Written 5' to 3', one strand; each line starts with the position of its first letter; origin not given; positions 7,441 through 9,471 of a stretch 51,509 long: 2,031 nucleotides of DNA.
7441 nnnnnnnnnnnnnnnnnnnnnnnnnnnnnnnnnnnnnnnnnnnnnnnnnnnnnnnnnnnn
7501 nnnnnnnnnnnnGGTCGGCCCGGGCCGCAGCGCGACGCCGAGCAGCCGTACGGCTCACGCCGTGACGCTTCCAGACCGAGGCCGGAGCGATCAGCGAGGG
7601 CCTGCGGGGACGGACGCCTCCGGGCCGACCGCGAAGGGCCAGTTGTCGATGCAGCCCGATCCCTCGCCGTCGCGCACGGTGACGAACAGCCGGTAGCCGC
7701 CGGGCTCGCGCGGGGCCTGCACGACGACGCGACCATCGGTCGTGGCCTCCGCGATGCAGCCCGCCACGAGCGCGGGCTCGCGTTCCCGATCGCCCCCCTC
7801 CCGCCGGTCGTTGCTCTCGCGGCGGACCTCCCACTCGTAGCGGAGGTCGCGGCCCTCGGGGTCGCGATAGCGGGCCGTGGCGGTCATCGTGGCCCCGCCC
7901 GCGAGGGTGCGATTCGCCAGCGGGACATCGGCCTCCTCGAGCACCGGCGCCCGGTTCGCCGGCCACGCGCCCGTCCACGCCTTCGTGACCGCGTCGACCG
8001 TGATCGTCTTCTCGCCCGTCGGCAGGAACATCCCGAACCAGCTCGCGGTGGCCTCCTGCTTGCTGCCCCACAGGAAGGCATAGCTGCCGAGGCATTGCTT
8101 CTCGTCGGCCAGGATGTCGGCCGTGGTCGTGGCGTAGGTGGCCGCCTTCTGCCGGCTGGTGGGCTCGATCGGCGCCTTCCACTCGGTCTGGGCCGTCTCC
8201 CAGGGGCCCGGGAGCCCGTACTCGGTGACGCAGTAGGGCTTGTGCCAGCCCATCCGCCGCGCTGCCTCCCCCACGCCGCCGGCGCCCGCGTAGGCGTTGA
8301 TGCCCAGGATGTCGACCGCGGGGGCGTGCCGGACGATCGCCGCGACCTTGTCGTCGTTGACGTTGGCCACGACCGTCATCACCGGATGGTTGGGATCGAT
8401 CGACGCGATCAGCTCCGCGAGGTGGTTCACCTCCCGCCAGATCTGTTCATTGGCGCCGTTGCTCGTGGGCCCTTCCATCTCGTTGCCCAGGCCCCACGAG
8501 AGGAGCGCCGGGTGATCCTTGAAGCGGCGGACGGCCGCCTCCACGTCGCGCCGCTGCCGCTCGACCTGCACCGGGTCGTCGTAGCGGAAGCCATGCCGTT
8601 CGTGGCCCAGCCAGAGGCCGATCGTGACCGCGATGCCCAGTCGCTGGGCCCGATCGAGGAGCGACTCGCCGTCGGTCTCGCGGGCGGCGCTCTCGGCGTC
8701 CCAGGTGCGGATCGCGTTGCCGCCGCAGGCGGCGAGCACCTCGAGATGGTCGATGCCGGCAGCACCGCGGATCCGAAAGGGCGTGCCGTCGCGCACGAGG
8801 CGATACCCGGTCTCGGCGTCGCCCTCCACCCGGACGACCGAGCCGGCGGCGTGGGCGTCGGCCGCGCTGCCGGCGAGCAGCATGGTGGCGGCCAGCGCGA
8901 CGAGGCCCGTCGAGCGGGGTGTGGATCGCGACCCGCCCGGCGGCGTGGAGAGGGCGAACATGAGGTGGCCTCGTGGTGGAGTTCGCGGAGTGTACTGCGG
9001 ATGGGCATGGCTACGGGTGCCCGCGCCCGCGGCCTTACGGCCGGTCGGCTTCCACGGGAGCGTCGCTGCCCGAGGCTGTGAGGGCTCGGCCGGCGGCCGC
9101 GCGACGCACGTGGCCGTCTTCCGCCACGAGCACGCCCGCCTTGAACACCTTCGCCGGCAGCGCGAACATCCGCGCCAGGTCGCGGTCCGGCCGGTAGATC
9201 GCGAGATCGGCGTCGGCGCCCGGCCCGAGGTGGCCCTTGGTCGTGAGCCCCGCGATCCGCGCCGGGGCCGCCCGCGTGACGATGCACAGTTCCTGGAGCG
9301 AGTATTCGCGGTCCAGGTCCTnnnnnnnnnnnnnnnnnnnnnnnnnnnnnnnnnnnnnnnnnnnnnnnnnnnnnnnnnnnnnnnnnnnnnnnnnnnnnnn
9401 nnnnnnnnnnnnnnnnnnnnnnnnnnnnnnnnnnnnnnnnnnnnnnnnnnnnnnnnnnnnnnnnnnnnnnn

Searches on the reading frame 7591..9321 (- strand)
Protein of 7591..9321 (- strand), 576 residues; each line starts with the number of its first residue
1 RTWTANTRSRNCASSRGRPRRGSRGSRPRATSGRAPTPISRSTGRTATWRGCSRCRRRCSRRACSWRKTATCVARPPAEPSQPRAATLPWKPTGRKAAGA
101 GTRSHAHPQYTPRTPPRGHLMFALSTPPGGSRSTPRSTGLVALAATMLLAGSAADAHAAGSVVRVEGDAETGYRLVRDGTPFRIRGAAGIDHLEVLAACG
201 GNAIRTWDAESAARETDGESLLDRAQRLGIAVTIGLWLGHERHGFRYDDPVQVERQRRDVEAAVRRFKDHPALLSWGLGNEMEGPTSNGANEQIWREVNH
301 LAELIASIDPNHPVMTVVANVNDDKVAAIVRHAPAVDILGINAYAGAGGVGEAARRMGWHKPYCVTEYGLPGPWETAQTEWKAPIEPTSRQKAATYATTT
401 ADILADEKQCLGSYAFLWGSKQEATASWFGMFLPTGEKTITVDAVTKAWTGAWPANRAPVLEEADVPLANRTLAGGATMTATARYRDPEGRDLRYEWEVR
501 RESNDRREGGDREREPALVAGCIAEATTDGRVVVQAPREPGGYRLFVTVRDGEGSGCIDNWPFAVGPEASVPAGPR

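Call 80: search_protein_families(library=pfam, proteins=[window:7591-9321:-], max_evalue=0.001)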
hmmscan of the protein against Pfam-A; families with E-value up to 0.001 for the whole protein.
window:7591-9321:- (576 aa): 1 family
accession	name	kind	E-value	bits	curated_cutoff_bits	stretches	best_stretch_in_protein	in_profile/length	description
PF02836.23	Glyco_hydro_2_C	-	4.1e-05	23.3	21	1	247-331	101-174/302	Glycosyl hydrolases family 2, TIM barrel domain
